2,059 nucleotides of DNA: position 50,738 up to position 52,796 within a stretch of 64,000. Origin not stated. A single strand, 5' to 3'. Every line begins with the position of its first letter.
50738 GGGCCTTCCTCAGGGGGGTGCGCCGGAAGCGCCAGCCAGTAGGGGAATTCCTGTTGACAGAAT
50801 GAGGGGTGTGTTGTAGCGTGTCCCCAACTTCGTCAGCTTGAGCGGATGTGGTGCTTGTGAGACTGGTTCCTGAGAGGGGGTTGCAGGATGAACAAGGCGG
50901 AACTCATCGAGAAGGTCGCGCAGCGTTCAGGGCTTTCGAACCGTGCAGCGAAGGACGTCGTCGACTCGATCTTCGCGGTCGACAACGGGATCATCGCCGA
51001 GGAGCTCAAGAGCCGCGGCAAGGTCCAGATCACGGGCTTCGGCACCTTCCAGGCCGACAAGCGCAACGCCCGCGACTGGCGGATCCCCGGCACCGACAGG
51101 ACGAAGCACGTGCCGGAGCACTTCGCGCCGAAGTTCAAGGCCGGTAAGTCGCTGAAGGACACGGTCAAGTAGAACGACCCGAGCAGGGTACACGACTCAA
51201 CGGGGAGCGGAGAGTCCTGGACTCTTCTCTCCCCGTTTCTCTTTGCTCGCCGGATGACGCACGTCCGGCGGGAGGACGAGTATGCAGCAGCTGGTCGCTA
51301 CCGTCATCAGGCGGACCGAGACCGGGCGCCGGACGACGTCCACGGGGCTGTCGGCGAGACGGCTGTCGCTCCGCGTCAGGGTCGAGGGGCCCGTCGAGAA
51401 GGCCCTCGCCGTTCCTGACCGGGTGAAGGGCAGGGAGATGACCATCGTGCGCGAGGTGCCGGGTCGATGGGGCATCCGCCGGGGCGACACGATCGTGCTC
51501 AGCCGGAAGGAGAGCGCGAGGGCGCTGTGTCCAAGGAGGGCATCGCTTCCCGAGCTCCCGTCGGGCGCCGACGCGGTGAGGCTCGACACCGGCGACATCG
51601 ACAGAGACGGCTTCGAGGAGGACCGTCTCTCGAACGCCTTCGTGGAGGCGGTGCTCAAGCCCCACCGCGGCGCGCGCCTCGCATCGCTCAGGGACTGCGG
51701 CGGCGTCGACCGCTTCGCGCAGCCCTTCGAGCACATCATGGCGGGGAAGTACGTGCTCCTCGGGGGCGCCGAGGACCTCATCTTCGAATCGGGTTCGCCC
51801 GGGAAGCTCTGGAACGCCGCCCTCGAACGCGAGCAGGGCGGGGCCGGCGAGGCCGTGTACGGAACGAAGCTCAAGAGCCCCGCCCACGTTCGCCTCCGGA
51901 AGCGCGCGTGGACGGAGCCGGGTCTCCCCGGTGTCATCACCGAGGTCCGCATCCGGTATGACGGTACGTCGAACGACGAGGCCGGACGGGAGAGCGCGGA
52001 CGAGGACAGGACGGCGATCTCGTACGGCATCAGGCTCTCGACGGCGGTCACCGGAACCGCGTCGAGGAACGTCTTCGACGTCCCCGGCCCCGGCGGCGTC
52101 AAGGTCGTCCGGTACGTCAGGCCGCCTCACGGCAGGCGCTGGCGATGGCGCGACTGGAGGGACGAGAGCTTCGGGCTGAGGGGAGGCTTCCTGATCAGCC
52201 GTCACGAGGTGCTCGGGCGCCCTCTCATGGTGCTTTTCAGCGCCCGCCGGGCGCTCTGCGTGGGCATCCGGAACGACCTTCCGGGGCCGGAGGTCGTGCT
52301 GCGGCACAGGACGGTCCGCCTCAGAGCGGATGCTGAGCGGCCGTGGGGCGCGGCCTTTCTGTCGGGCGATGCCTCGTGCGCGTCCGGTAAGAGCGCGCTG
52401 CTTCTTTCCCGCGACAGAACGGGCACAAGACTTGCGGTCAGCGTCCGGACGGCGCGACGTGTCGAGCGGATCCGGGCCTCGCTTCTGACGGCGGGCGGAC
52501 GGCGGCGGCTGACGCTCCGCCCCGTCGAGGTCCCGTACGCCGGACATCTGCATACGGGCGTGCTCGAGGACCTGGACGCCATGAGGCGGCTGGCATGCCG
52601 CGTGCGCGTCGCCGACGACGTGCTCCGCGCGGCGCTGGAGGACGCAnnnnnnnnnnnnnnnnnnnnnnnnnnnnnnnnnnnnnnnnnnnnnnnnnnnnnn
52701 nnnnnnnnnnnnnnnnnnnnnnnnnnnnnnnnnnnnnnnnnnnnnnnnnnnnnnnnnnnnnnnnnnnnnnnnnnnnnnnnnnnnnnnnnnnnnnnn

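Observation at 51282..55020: Unknown 455-aa protein translationally coupled to a GCS2-type carboxylate-amine ligase, followed by an NfeD-stomatin pair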

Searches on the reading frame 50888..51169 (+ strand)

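Call 3: search_protein_families(library=pfam, proteins=[window:50888-51169:+], max_evalue=0.01)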
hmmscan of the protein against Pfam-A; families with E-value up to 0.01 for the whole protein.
window:50888-51169:+ (94 aa): 1 family
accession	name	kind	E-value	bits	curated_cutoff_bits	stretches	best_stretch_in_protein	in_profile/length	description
PF00216.26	Bac_DNA_binding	-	3.9e-23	82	22.4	1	1-93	1-89/90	Bacterial DNA-binding protein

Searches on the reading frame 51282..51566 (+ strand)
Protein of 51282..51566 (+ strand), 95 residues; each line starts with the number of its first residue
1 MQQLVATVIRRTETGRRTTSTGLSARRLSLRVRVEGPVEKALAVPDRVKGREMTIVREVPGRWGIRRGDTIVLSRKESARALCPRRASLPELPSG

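Call 82: search_solved_structures(query=A4, max_evalue=10, show_alignments=3)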
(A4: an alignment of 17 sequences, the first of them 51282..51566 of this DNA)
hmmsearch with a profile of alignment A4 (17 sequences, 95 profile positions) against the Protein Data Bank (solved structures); distinct sequences matched with E-value up to 10: 1.
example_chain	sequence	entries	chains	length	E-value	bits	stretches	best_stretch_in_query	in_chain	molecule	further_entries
8gsy_A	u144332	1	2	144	1.3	12.5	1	31-81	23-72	Peptidoglycan bound protein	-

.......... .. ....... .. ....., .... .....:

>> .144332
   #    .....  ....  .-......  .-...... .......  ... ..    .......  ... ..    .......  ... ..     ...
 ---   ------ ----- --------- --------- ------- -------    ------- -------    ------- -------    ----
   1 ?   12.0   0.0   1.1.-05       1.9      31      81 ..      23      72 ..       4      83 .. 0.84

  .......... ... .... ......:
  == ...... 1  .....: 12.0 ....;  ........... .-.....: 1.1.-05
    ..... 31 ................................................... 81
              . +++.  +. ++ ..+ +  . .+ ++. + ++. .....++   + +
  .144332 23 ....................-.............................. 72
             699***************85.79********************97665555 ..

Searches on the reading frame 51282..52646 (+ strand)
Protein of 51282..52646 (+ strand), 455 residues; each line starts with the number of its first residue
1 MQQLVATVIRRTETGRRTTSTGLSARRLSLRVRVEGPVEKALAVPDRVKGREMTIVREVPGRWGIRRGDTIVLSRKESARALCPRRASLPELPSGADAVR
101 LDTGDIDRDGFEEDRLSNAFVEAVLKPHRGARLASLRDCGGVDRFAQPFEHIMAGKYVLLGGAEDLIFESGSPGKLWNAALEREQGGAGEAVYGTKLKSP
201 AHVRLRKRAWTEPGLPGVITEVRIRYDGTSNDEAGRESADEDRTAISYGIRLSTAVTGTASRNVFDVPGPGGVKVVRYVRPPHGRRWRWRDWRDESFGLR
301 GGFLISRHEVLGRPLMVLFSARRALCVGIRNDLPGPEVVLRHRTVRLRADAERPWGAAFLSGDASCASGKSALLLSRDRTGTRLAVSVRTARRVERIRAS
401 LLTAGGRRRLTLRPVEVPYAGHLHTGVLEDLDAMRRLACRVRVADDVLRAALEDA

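Call 3: search_protein_families(library=pfam, proteins=[window:51282-52646:+], max_evalue=0.01)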
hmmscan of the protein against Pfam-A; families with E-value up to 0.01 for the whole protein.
window:51282-52646:+ (455 aa): 0 families

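Call 6: search_protein_families(library=pfam, proteins=[window:51282-52646:+], max_evalue=10)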
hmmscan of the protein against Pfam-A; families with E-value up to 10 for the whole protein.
window:51282-52646:+ (455 aa): 1 family
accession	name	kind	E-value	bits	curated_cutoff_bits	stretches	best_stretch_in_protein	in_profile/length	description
PF09095.17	AmyA-gluTrfs_C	-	0.15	12.1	22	1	105-137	1-33/284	Alpha-amylase/4-alpha-glucanotransferase, C-terminal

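Call 7: search_protein_families(library=ncbifam, proteins=[window:51282-52646:+], max_evalue=10)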
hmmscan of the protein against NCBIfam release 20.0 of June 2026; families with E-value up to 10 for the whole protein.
window:51282-52646:+ (455 aa): 0 families

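Call 9: find_homologous_proteins(query=window:51282-52646:+)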
Query window:51282-52646:+ (455 aa): 27 proteins with E <= 0.001 among 8000 candidates.
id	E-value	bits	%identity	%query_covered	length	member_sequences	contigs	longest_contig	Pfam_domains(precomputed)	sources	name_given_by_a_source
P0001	1.7e-295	998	100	100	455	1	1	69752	-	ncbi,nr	ncbi:MAG: hypothetical protein GF405_05790 [Candidatus Eisenbacteria bacterium]|nr:hypothetical prot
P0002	2.1e-161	556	59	100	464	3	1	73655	-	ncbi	-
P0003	4.2e-141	489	55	100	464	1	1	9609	-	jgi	jgi:hypothetical protein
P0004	9.4e-136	471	56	94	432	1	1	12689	-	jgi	jgi:hypothetical protein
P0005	2.0e-120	421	57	78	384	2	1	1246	-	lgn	-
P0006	2.0e-118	414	48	100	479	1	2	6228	-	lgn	-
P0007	3.8e-109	384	44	100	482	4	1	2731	-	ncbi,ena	-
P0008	6.6e-108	380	44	100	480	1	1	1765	-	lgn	-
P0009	3.1e-104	367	45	100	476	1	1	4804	-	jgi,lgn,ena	-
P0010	1.4e-102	362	44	100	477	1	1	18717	-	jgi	jgi:hypothetical protein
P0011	6.8e-102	360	47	93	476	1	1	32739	-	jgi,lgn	jgi:hypothetical protein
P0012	4.4e-100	354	43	100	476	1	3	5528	-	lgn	-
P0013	1.3e-98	349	43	94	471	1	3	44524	-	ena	-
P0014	3.3e-98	348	45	100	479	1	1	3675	-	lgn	-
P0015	6.6e-97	343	46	94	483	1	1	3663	-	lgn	-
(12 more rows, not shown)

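Call 22: find_related_loci(query=A1, collection=genome_contigs, flank=7000)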
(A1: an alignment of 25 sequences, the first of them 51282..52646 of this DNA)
Query A1 (455 aa) in genome_contigs; peptide patterns used: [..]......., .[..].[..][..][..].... (x = any residue, [..] = any of these).
600 stretches matched a pattern (row limit reached: there are more); 4 encode a relative of the query (tblastn E <= 1e-3); 4 distinct loci.
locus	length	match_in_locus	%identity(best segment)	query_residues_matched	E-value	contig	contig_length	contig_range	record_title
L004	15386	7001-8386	59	1-453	4e-155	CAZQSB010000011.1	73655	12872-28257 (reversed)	MAG TPA_asm: uncultured bacterium isolate SRP332253_co2_189 genome assembly, contig: NODE_251_length_73655_cov_5.457391,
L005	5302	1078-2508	45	1-453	3e-97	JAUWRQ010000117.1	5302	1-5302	MAG: Candidatus Eisenbacteria bacterium isolate CSMAG_2532 CSMAG_2532_k127_5038446_length_5302_cov_8.0000, whole genome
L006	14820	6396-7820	42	1-453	1e-81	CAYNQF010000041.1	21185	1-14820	MAG TPA_asm: uncultured bacterium isolate binchicken_co150_59 genome assembly, contig: NODE_5433_length_21185_cov_6.5807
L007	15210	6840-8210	45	1-429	1e-88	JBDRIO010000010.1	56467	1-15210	MAG: Candidatus Eisenbacteria bacterium isolate MEGAHIT-group-1.590 k141_6306353, whole genome shotgun sequence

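Call 24: predict_structure(alignment_id=A1)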
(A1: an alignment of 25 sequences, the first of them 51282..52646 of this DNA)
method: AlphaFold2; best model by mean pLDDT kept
length: 455 residues; sequences in the alignment: 25
mean_pLDDT: 84.6   pTM: 0.85
mean pLDDT of the five models: 84.6, 83.7, 83.6, 83.5, 83.3
residues with pLDDT >= 90: 232; 70-90: 151; 50-70: 54; < 50: 18
segments of 3 or more residues with pLDDT < 50: 150-157, 288-292
pLDDT, mean of each block of 10 residues (from residue 1): 89 89 90 88 84 92 85 89 75 76 87 93 93 91 76 47 82 69 90 91 94 94 92 54 89 75 85 83 50 67 90 91 89 76 93 97 94 92 93 91 89 95 91 76 94 76
secondary structure, 60 per line:
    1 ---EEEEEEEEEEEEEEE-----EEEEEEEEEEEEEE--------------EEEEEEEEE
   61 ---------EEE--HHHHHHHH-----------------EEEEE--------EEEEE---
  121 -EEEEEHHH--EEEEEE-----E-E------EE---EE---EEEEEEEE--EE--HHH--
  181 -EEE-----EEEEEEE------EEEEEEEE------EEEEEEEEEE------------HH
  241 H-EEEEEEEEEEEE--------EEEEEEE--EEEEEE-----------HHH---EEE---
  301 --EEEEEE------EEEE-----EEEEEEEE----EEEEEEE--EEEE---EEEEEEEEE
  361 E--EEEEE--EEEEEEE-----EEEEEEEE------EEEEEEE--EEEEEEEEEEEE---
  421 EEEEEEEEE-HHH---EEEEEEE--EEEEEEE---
elements in order: E4-18 E24-37 E52-60 E70-72 H75-82 E100-104 E113-117 E122-126 E132-137 E162-169 E182-184 E190-196 E203-210 E217-226 E243-254 E263-269 E272-277 E295-297 E303-308 E315-318 E324-331 E336-342 E345-348 E352-361 E364-368 E371-377 E383-390 E397-403 E406-417 E421-429 E437-443 E446-452

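Call 28: fold_search(model_id=the predicted structure, library=pdb)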
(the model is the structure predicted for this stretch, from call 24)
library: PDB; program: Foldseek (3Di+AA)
matches with E <= 10: 1143; with E <= 0.001: 46
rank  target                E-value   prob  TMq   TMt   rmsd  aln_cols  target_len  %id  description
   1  3mwx_A                1.0e-09  1.00  0.41  0.56   7.1       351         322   12  Crystal structure of a putative galactose mutarotase (BSU18360) from BACILLUS SUBTILIS at 1.45 A resolution (released 2010-07-07)
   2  4bze_B                4.1e-09  1.00  0.41  0.56   7.2       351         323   11  Crystal structure of galactose mutarotase GalM from Bacillus subtilis (released 2014-08-13)
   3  5cd6_A                3.6e-08  1.00  0.39  0.31   6.9       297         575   11  Crystal structure of a TPR-domain containing protein (BDI_1685) from Parabacteroides distasonis ATCC 8503 at 2.26 A re (released 2015-07-29)
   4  3dcd_A                1.3e-07  1.00  0.39  0.57   6.2       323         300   12  X-ray structure of the galactose mutarotase related enzyme Q5FKD7 from Lactobacillus acidophilus at the resolution 1.9 (released 2008-07-29)
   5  7uft_A                2.3e-07  1.00  0.35  0.17  13.0       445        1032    9  Cryo-EM Structure of Bl_Man38C at 2.9 A (released 2022-11-16)
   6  7ufr_A                4.3e-07  1.00  0.35  0.16  13.5       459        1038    9  Cryo-EM Structure of Bl_Man38A at 2.7 A (released 2022-11-16)
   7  5mg3_C                6.4e-07  1.00  0.35  0.35   8.6       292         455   11  EM fitted model of bacterial holo-translocon (released 2016-12-28)
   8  1jov                  8.5e-07  1.00  0.34  0.52   7.4       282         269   10  Crystal Structure Analysis of HI1317 (released 2003-06-24)
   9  7ufu_A                1.1e-06  1.00  0.34  0.16  13.2       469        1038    8  Cryo-EM Structure of Bl_Man38A nucleophile mutant in complex with mannose at 2.7 A (released 2022-11-16)
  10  5nok_A                1.5e-06  1.00  0.30  0.22  14.3       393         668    9  Polysaccharide Lyase BACCELL_00875 (released 2017-06-28)
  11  6al2_B                2.0e-06  1.00  0.36  0.34  10.7       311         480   10  Crystal structure of E. coli YidC at 2.8 A resolution (released 2018-11-07)
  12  7ufs_A                2.3e-06  1.00  0.31  0.15  15.7       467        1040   10  Cryo-EM Structure of Bl_Man38B at 3.4 A (released 2022-11-16)
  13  6al2_A                2.6e-06  1.00  0.36  0.34  11.1       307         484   11  Crystal structure of E. coli YidC at 2.8 A resolution (released 2018-11-07)
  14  6lz1_A                3.2e-06  1.00  0.34  0.16  21.4       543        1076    8  Structure of S.pombe alpha-mannosidase Ams1 (released 2020-09-09)
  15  3os7_A                3.5e-06  1.00  0.40  0.52   7.8       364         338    8  Crystal structure of a galactose mutarotase-like protein (CA_C0697) from CLOSTRIDIUM ACETOBUTYLICUM at 1.80 A resoluti (released 2010-10-13)
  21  1k1x_B                1.1e-05  1.00  0.30  0.23   8.6       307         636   12  Crystal structure of 4-alpha-glucanotransferase from thermococcus litoralis (released 2003-06-17)
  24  1k1x_A                2.2e-05  1.00  0.37  0.27   5.1       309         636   12  Crystal structure of 4-alpha-glucanotransferase from thermococcus litoralis (released 2003-06-17)
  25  1k1w                  2.3e-05  1.00  0.30  0.23   9.6       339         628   12  Crystal structure of 4-alpha-glucanotransferase from thermococcus litoralis (released 2003-06-17)
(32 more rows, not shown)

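Call 38: find_homologous_proteins(query=A3, max_evalue=0.001)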
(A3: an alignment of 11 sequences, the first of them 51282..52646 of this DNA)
Query A3 (11 sequences) (455 aa, profile of the alignment): 28 proteins with E <= 0.001 among 8000 candidates.
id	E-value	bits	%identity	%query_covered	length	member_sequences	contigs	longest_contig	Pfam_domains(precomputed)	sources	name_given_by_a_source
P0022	2.6e-187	641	38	100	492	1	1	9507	-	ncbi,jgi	-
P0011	1.2e-185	636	47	93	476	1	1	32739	-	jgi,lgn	jgi:hypothetical protein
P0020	2.1e-182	625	45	94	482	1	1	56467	-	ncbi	ncbi:MAG: hypothetical protein ABIG03_02950 [Candidatus Eisenbacteria bacterium]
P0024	2.2e-177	609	42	100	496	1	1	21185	-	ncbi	-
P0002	6.7e-175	600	59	100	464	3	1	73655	-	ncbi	-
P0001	2.2e-173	595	100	100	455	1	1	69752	-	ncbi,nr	ncbi:MAG: hypothetical protein GF405_05790 [Candidatus Eisenbacteria bacterium]|nr:hypothetical prot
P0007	5.8e-168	577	44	100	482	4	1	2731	-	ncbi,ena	-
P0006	2.2e-167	576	48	100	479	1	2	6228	-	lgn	-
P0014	1.6e-166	573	45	100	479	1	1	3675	-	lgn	-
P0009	2.1e-165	569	45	100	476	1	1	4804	-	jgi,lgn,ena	-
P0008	2.5e-165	569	44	100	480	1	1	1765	-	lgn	-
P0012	2.5e-165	569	43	100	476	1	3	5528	-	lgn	-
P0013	7.1e-164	564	43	94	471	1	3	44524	-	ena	-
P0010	8.4e-164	564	44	100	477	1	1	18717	-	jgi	jgi:hypothetical protein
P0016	6.8e-155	534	43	94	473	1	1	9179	-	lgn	-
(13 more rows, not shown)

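Call 52: search_solved_structures(query=A3, max_evalue=10, show_alignments=2)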
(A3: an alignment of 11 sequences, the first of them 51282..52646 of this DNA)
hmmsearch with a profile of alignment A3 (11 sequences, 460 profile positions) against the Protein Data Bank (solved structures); distinct sequences matched with E-value up to 10: 5.
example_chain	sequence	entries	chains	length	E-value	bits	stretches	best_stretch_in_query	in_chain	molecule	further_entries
1k1w_A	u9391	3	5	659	0.022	16.6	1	101-141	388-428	4-ALPHA-GLUCANOTRANSFERASE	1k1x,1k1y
6ain_A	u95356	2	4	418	0.79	11.5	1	316-389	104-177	PnpA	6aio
1bql_Y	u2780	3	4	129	1.2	10.9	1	235-279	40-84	BOBWHITE QUAIL LYSOZYME | LYSOZYME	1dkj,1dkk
2iff_Y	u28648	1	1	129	1.7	10.5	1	229-279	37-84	HEN EGG WHITE LYSOZYME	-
8pja_A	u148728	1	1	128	1.7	10.4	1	200-250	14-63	Peptidyl-prolyl cis-trans isomerase FKBP5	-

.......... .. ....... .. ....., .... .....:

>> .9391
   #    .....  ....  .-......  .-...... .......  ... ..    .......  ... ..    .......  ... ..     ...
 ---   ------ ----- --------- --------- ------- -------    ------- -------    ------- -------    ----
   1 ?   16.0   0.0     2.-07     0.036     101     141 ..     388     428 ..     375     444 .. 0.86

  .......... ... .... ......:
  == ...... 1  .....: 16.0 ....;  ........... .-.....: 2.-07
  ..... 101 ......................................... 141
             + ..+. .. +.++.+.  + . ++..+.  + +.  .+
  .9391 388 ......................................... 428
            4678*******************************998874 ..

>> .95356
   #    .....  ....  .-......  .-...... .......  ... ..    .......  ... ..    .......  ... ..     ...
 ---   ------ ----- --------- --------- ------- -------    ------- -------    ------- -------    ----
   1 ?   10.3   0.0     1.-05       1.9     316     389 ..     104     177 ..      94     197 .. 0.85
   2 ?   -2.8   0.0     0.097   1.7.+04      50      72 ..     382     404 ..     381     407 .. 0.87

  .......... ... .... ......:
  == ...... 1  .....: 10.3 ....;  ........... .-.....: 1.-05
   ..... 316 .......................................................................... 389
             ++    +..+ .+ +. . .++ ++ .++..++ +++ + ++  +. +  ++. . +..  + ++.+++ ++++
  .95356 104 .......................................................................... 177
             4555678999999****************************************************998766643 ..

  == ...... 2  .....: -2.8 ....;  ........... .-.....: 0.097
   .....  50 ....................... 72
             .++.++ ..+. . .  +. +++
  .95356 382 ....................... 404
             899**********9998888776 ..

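Call 69: search_protein_families(library=pfam, alignment_id=A3, max_evalue=1)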
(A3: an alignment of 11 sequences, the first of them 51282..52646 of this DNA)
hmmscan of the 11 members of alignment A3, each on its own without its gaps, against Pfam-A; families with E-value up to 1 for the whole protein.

A. member 1, window:51282-52646:+ (455 aa): 1 family
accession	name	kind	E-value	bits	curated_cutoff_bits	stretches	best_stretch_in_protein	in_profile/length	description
PF09095.17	AmyA-gluTrfs_C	-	0.15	12.1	22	1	105-137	1-33/284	Alpha-amylase/4-alpha-glucanotransferase, C-terminal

B. families by the number of members that match (of 11 scanned): 2 families
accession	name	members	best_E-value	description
PF09095.17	AmyA-gluTrfs_C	3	0.0065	Alpha-amylase/4-alpha-glucanotransferase, C-terminal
PF01839.29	FG-GAP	1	0.0046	FG-GAP repeat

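Call 74: search_protein_families(library=padloc, proteins=[window:51282-52646:+], max_evalue=0.01)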
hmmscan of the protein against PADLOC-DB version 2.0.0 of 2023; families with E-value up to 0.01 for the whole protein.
window:51282-52646:+ (455 aa): 0 families
